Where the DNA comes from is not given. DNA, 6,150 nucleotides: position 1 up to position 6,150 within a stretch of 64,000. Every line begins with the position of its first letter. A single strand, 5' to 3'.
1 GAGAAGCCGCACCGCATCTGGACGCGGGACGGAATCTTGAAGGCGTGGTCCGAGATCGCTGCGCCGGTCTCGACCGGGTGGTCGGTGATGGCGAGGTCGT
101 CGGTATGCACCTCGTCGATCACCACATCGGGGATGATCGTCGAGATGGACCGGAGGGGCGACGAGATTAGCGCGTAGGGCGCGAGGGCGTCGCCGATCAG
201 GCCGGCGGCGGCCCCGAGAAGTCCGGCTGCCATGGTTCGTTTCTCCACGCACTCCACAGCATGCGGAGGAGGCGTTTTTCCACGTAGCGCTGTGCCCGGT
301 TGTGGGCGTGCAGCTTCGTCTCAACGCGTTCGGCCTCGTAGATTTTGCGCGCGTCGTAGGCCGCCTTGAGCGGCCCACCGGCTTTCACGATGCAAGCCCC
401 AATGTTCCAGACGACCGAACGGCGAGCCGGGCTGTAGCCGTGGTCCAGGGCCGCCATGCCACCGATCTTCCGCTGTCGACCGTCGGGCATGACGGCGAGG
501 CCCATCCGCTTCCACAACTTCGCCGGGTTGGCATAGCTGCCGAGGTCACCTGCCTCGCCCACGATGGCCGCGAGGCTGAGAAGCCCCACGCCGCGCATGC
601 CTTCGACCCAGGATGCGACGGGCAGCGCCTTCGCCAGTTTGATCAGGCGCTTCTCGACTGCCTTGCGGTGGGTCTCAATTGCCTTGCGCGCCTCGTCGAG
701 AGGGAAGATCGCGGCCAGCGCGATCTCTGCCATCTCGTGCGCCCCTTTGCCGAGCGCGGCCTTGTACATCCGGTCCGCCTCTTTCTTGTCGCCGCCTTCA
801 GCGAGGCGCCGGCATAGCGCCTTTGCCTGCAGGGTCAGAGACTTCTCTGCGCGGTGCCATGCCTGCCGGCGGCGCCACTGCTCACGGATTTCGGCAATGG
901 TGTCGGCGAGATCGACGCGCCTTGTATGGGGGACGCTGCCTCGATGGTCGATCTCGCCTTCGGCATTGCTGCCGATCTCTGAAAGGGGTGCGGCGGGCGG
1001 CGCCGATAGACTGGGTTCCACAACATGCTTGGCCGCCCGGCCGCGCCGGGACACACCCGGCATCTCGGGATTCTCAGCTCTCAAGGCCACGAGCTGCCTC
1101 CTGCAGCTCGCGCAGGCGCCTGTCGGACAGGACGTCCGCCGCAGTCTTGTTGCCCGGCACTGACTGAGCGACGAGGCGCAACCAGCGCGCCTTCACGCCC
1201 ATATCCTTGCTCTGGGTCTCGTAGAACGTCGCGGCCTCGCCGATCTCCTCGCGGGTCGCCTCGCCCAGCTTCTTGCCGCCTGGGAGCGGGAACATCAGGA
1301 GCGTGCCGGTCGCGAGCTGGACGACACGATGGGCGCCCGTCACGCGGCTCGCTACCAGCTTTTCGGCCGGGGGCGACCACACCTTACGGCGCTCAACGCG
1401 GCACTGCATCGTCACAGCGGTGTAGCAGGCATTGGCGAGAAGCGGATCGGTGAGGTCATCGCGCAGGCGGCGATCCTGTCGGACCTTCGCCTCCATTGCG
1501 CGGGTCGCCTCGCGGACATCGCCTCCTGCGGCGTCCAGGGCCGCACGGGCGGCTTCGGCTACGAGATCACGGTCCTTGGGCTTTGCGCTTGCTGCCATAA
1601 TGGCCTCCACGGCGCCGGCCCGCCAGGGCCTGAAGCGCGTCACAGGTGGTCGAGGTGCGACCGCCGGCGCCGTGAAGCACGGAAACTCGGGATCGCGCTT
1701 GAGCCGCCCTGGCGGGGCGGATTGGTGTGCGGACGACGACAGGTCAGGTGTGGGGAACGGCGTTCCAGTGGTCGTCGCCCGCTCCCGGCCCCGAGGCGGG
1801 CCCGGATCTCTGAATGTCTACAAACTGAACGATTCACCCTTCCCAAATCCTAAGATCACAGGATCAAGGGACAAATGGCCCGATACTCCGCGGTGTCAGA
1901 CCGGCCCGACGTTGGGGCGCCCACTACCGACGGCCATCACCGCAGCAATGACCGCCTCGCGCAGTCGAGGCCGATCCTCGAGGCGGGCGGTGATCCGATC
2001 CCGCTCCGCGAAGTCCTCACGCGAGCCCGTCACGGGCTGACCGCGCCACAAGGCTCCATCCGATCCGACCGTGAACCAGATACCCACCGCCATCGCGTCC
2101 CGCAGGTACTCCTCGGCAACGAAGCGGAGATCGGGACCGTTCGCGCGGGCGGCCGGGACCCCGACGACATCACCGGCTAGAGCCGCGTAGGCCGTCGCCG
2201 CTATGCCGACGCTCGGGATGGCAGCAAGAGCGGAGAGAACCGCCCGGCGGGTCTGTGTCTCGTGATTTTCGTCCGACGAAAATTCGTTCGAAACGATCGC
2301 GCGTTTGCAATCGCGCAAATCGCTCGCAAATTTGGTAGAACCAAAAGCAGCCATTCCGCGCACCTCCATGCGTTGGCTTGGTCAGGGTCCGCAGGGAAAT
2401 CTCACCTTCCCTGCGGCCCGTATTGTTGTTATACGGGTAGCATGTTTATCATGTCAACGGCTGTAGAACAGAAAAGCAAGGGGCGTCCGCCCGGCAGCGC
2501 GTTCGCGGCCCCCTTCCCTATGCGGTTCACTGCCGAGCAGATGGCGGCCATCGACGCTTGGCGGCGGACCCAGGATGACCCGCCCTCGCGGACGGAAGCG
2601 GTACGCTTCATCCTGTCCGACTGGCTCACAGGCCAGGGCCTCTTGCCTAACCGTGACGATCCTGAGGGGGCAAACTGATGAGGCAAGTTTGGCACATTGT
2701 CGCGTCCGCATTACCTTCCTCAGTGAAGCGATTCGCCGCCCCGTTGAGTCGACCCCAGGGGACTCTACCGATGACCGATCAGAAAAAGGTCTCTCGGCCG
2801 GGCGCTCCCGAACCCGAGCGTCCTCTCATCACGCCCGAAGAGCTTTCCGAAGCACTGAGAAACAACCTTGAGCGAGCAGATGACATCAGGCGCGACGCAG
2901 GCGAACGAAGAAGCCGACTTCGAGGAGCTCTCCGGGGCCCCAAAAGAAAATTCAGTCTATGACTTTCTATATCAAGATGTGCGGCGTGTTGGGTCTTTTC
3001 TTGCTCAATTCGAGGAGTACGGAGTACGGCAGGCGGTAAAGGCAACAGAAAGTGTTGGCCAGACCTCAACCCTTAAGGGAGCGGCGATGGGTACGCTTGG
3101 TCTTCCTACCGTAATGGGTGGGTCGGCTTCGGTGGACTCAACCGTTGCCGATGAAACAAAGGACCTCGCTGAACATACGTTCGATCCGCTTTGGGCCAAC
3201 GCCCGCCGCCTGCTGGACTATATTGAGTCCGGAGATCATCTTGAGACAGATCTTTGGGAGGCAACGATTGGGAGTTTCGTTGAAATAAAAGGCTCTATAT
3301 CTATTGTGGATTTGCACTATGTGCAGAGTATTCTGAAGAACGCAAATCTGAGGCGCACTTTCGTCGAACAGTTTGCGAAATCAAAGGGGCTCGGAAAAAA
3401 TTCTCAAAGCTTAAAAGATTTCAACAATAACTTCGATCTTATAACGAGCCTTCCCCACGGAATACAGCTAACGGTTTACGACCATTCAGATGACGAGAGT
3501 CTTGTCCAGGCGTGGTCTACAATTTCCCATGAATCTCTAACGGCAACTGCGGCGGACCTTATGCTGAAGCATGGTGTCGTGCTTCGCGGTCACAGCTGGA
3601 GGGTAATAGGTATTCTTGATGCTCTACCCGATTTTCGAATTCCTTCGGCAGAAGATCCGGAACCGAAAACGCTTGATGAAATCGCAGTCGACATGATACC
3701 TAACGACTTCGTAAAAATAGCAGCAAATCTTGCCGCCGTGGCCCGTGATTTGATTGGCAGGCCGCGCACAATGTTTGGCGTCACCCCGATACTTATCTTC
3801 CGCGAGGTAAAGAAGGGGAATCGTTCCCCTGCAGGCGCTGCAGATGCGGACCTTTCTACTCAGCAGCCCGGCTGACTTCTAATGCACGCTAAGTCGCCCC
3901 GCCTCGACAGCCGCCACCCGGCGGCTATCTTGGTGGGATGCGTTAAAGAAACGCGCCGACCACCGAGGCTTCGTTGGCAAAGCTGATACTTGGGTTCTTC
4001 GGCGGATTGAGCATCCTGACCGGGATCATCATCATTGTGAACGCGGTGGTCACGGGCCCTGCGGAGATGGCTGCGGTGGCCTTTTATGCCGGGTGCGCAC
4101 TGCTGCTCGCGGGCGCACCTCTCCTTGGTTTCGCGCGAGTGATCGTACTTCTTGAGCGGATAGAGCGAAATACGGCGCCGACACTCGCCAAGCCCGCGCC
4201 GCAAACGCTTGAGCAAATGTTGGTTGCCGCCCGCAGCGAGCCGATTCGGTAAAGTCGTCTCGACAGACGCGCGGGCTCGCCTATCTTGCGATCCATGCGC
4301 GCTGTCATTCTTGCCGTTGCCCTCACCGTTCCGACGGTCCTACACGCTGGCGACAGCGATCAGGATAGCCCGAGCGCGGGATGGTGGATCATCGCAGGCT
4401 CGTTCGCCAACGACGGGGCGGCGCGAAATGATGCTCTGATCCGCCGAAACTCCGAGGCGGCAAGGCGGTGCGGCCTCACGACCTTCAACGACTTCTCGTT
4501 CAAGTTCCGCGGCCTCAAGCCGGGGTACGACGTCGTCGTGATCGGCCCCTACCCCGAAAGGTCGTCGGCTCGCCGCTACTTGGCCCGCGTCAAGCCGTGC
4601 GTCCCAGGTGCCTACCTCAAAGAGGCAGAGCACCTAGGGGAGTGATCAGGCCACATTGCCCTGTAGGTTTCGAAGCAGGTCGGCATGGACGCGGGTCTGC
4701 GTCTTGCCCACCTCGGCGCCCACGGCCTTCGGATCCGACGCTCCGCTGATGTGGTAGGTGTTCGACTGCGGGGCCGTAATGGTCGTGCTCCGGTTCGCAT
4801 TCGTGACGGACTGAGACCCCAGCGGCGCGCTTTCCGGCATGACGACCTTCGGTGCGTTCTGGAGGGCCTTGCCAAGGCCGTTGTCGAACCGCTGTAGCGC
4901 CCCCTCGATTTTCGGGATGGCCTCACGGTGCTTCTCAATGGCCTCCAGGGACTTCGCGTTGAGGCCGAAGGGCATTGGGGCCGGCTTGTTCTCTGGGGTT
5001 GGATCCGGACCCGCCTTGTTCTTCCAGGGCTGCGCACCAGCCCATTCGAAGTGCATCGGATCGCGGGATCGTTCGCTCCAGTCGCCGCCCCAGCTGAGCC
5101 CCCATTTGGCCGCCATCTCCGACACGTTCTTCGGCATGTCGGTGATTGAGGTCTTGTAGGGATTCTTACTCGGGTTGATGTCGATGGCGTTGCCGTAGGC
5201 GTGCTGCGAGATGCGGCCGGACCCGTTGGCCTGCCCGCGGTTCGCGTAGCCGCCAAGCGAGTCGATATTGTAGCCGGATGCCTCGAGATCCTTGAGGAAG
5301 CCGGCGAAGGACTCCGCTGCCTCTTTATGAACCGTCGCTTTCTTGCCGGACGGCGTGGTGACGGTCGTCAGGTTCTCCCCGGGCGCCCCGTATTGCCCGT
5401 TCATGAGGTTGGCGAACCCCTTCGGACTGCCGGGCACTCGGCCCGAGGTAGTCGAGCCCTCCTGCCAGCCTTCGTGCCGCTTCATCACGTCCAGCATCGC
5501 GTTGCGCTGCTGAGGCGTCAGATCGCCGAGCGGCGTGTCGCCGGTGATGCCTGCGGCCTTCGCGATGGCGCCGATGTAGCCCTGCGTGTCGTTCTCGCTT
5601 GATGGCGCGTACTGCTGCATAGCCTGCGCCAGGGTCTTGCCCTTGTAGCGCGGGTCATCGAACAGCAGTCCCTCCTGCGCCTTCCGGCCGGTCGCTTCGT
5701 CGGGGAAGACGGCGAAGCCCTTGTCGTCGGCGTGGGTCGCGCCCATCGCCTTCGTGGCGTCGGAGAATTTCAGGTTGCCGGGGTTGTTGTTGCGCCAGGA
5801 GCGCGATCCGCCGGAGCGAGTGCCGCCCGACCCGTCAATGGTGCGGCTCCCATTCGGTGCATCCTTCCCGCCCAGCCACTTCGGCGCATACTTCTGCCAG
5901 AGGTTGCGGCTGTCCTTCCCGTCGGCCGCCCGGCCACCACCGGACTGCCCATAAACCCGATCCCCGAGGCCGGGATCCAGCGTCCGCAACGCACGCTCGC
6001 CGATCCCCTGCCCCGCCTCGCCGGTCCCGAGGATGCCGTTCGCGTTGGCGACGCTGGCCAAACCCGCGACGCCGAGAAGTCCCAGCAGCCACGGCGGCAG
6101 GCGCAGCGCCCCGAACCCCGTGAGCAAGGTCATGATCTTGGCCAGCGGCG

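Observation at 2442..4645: Candidate undescribed system: RHH regulator + low-GC 335-aa orphan + 2-TM protein + secreted SPOR-like protein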

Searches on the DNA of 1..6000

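Call 76: search_rna_families(source=window, start=1, end=6000, threshold=evalue, max_evalue=1)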
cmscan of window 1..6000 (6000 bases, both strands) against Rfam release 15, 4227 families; matches with E-value up to 1: 2.
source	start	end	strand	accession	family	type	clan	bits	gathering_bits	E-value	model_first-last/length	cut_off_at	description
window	2383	2421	+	RF01835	HIV_FS2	Cis-reg; frameshift_element;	-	24.9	44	0.062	1-45/45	no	ribosomal frameshift site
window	3318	3351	+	RF01662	ceN89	Gene; snRNA; snoRNA; CD-box;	-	20.7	48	0.97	41-74/78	no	Caenorhabditis snoRNA ceN89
